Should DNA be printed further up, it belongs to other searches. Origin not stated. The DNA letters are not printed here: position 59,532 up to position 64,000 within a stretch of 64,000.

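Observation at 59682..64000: Giant open-ended lipoprotein gene that the ORF track misses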

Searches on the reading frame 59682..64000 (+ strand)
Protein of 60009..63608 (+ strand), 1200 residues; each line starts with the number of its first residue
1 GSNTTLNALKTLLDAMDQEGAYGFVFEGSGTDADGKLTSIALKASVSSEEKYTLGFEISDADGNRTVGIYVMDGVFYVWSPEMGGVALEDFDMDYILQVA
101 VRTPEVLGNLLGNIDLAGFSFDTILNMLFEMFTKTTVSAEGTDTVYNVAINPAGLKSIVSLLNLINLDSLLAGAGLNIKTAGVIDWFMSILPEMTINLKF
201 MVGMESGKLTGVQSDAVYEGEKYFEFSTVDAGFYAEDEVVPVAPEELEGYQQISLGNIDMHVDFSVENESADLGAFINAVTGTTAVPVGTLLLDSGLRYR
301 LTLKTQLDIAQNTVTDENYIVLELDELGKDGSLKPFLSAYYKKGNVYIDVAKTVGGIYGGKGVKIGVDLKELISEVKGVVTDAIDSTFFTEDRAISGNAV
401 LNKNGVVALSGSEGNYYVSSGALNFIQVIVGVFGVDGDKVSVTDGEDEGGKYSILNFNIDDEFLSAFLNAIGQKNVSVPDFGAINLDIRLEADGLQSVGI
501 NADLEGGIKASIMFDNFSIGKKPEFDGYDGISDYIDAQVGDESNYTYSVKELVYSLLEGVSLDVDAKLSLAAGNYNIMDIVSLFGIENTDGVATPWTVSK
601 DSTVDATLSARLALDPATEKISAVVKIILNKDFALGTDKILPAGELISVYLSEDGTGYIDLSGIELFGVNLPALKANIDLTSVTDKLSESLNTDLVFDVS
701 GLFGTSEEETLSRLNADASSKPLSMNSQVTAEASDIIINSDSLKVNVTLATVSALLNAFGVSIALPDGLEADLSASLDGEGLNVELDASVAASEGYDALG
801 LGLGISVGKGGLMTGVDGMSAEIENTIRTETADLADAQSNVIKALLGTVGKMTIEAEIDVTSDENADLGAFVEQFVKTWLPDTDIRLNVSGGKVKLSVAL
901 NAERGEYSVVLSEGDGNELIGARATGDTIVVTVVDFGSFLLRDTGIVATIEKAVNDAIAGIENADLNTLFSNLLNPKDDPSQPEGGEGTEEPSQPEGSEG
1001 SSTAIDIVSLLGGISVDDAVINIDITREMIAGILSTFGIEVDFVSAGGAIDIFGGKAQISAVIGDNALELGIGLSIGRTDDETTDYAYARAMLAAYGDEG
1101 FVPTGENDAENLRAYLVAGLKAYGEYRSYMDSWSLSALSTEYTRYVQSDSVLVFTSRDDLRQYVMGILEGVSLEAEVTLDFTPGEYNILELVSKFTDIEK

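Call 4: search_protein_families(library=pfam, proteins=[window:59682-64000:+], max_evalue=1)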
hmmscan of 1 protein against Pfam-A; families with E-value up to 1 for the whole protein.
window:59682-64000:+ (1439 aa): 1 family
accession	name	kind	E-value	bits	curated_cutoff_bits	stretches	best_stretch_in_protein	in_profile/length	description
PF09479.16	Flg_new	-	4.2e-08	33.6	27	1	39-104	1-64/65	Listeria-Bacteroides repeat domain (List_Bact_rpt)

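Call 5: search_protein_families(library=ncbifam, proteins=[window:59682-64000:+], max_evalue=1)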
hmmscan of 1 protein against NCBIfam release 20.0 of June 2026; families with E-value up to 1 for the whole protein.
window:59682-64000:+ (1439 aa): 2 families
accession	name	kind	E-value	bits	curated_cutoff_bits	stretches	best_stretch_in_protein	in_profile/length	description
TIGR02543.1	List_Bact_rpt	repeat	0.062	13.7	20.95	1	73-106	1-40/44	TIGR02543 family repeat protein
NF007487.1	PRK10081.1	equivalog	0.086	12.5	94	1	15-53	9-42/48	lipoprotein toxin entericidin B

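Call 6: search_solved_structures(query=window:59682-64000:+, max_evalue=1)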
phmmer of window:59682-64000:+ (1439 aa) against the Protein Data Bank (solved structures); distinct sequences matched with E-value up to 1: 0.

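Call 7: find_homologous_proteins(query=window:59682-64000:+)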
Query window:59682-64000:+: 8000 candidates shared short words with the query, none scored E <= 0.001.

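Call 25: search_protein_representatives(protein=window:60009-63608:+)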
Query: 1200 residues. Proteins with E-value up to 0.001 (for the whole library): 40; up to 1e-10: 33; up to 1e-30: 12. The best 40 are listed.
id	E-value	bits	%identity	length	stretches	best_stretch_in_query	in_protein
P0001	0.0e+00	1780.9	49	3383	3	4-1198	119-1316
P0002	6.6e-249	845.4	35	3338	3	5-1198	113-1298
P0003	8.7e-82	292.0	49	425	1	4-296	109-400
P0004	7.4e-72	259.1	28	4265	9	33-767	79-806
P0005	9.1e-67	242.2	55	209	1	41-249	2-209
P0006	2.8e-66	240.6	26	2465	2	66-1068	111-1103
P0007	4.8e-64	233.2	26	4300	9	6-782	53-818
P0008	4.9e-42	160.4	31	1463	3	107-768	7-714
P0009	8.1e-42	159.6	29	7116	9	49-887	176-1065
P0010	7.6e-36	139.9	27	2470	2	27-976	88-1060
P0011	1.2e-33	132.6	27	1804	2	25-780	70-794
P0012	1.9e-31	125.3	27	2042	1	35-767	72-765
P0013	1.5e-30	122.3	27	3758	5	52-768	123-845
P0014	1.6e-28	115.6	27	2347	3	49-782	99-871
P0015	7.3e-28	113.4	27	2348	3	48-632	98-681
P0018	3.0e-26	108.1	25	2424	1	35-1065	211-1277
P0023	8.7e-23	96.6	28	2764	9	36-566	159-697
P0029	1.4e-19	86.0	31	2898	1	53-1097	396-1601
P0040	4.0e-06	41.4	51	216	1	3-61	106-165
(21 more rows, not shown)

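Call 26: search_protein_families(library=pfam, proteins=[P0004, P0006, P0010], max_evalue=0.01)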
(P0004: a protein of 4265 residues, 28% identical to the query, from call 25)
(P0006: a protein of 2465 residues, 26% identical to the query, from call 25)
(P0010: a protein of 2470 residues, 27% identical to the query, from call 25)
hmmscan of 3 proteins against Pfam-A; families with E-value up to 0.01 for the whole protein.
P0004 (4265 aa): 2 families
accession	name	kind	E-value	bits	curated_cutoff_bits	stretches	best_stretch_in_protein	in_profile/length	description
PF07532.17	Big_4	-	6.8e-06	26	22.1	0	3916-3944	13-42/59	Bacterial Ig-like domain (group 4)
PF03948.19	Ribosomal_L9_C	-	0.00027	21.7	23.2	0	1547-1596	32-82/86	Ribosomal protein L9, C-terminal domain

P0006 (2465 aa): 1 family
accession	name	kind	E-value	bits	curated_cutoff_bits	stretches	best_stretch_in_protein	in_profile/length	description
PF07532.17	Big_4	-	0.0071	16.3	22.1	0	2212-2246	2-32/59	Bacterial Ig-like domain (group 4)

P0010 (2470 aa): 1 family
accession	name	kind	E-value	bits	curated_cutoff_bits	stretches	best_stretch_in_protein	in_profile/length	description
PF07532.17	Big_4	-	0.00043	20.2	22.1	0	2184-2212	15-42/59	Bacterial Ig-like domain (group 4)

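Call 59: list_cluster_members(proteins=[P0001, P0002, P0004, P0006, P0009, P0010, P0013, P0018, P0029, P0023])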
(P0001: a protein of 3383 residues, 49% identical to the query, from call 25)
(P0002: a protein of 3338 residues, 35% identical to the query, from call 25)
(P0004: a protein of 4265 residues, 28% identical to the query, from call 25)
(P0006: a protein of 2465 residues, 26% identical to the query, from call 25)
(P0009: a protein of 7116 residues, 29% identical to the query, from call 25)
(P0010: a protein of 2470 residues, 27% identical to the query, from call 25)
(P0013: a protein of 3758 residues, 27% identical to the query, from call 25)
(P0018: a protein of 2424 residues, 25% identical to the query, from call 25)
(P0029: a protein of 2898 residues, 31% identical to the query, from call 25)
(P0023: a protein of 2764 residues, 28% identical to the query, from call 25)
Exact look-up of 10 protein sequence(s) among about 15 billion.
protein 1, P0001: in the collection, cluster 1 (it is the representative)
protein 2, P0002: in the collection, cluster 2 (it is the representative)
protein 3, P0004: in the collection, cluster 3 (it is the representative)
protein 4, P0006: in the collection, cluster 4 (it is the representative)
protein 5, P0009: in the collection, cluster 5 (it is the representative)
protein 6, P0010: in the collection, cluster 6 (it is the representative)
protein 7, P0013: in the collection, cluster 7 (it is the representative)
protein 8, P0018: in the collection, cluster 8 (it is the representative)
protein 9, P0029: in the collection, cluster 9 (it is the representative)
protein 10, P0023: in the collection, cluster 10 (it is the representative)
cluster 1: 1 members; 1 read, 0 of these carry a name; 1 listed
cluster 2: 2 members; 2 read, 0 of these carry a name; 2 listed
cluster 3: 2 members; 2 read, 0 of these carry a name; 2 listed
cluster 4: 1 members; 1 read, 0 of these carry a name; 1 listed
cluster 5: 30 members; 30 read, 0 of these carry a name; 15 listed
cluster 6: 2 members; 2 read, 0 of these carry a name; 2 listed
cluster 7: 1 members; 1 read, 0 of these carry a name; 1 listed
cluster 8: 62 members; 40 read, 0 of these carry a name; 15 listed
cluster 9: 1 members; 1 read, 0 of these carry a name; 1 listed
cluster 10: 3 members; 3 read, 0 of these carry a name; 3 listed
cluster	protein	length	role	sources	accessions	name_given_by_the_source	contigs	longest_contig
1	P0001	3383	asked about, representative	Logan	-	-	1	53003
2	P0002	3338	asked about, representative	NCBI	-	-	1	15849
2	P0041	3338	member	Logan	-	-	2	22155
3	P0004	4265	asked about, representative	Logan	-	-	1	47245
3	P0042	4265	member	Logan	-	-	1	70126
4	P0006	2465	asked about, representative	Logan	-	-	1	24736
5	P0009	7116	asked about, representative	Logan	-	-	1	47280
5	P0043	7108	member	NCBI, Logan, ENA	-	-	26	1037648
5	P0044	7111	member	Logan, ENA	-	-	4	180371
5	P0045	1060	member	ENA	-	-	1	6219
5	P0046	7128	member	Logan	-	-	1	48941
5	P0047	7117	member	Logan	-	-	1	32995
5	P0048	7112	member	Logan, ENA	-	-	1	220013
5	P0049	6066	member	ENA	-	-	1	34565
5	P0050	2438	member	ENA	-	-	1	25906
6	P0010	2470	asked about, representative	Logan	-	-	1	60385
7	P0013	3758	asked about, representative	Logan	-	-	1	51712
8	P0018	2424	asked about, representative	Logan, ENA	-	-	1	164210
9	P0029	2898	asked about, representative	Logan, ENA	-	-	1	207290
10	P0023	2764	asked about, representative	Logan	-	-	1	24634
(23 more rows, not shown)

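Call 60: find_encoding_contigs(protein=P0018, flank=10000, max_places=3)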
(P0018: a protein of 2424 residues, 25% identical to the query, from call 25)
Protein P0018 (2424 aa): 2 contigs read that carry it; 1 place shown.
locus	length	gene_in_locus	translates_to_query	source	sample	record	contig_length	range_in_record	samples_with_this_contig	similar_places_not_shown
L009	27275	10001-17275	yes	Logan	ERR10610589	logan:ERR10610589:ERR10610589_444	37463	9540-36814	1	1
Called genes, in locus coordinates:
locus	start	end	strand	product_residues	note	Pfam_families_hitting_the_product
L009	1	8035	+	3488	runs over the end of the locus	PF18887:MBG_3 (weak)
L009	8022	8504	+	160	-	-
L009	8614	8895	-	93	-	-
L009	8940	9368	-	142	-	PF07486:Hydrolase_2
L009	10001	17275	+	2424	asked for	PF09479:Flg_new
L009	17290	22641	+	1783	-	-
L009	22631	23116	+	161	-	-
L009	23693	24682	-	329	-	PF02653:BPD_transp_2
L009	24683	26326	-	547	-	PF02653:BPD_transp_2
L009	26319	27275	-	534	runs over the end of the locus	?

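Call 63: search_protein_families(library=pfam, proteins=[L009:17290-22638:+, L009:22631-23113:+, L009:8022-8501:+], max_evalue=0.1)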
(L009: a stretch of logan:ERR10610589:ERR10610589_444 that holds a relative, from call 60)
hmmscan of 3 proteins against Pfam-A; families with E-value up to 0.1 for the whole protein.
L009:17290-22638:+ (1783 aa): 1 family
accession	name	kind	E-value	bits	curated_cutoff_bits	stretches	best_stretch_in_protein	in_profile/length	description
PF10665.14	Minor_capsid_1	-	0.023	15.4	25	0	189-227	27-65/105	Minor capsid protein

L009:22631-23113:+ (161 aa): 1 family
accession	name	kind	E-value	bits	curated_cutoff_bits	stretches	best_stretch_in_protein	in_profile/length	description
PF03305.18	Lipoprotein_X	-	0.0095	16.3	25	1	91-136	35-78/182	Mycoplasma MG185/MG260 protein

L009:8022-8501:+ (160 aa): 0 families

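Call 79: find_encoding_contigs(protein=P0004, flank=10000, max_places=1)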
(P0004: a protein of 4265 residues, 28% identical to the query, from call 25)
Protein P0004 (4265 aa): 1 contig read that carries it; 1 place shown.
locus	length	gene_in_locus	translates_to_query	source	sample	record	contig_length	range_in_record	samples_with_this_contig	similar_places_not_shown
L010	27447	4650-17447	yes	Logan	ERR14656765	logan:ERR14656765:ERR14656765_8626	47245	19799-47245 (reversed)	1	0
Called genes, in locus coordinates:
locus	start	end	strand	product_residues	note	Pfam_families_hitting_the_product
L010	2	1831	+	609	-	?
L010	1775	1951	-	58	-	-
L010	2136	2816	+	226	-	PF00072:Response_reg, PF00486:Trans_reg_C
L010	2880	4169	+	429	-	PF00512:HisKA, PF02518:HATPase_c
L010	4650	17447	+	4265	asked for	PF07532:Big_4 (faint)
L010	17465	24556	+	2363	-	PF18676:MBG_2 (weak), PF18887:MBG_3 (faint)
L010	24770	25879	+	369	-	-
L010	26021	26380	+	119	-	PF01325:Fe_dep_repress, PF12802:MarR_2 (weak), PF02742:Fe_dep_repr_C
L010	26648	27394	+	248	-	PF03419:Peptidase_U4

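Call 80: find_encoding_contigs(protein=P0029, flank=10000, max_places=1)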
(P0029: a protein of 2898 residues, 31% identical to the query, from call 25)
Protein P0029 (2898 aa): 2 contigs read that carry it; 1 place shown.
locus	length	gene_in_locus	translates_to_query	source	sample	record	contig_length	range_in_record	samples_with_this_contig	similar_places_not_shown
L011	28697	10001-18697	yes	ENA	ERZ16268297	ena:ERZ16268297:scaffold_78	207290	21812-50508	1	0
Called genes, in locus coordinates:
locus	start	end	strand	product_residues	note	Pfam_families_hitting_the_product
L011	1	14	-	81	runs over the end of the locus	-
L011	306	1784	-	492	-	-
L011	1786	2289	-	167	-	PF04525:LOR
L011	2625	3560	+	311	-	PF00056:Ldh_1_N, PF02866:Ldh_1_C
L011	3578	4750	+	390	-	PF00390:malic, PF00208:ELFV_dehydrog (weak), PF03949:Malic_M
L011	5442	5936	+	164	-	-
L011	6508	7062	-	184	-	PF00929:RNase_T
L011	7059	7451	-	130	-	PF04237:YjbR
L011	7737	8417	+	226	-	PF00072:Response_reg, PF00486:Trans_reg_C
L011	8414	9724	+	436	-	PF00512:HisKA, PF02518:HATPase_c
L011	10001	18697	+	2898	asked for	PF09479:Flg_new, PF07532:Big_4 (faint)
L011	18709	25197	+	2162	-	-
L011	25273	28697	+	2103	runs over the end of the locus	PF18887:MBG_3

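Call 81: find_encoding_contigs(protein=P0010, flank=10000, max_places=1)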
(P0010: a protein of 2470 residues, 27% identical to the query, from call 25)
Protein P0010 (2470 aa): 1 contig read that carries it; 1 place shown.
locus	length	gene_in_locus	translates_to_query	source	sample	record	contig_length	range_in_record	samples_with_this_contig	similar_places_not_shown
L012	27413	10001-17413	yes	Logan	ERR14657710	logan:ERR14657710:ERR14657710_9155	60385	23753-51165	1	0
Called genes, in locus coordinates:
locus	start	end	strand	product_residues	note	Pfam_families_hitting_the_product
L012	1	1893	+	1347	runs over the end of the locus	PF25596:CPSase_L_D1, PF02786:CPSase_L_D2, PF02787:CPSase_L_D3, PF25596:CPSase_L_D1, PF01071:GARS_A, PF02655:ATP-grasp_3, PF02786:CPSase_L_D2, PF02142:MGS, +4 more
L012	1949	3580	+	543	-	PF06418:CTP_synth_N, PF00117:GATase, PF07722:Peptidase_C26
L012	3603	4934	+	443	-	PF24316:Tli3 (faint), PF02012:BNR (faint), PF13859:BNR_3, PF15902:Sortilin-Vps10 (faint), PF13088:BNR_2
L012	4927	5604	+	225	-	PF05690:ThiG (faint), PF04131:NanE, PF00478:IMPDH (weak)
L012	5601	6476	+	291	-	PF00480:ROK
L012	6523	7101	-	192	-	PF14278:TetR_C_8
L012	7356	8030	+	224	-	PF00072:Response_reg, PF00486:Trans_reg_C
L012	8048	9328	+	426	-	PF00512:HisKA, PF02518:HATPase_c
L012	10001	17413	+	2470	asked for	-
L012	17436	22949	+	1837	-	-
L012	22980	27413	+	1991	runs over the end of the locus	-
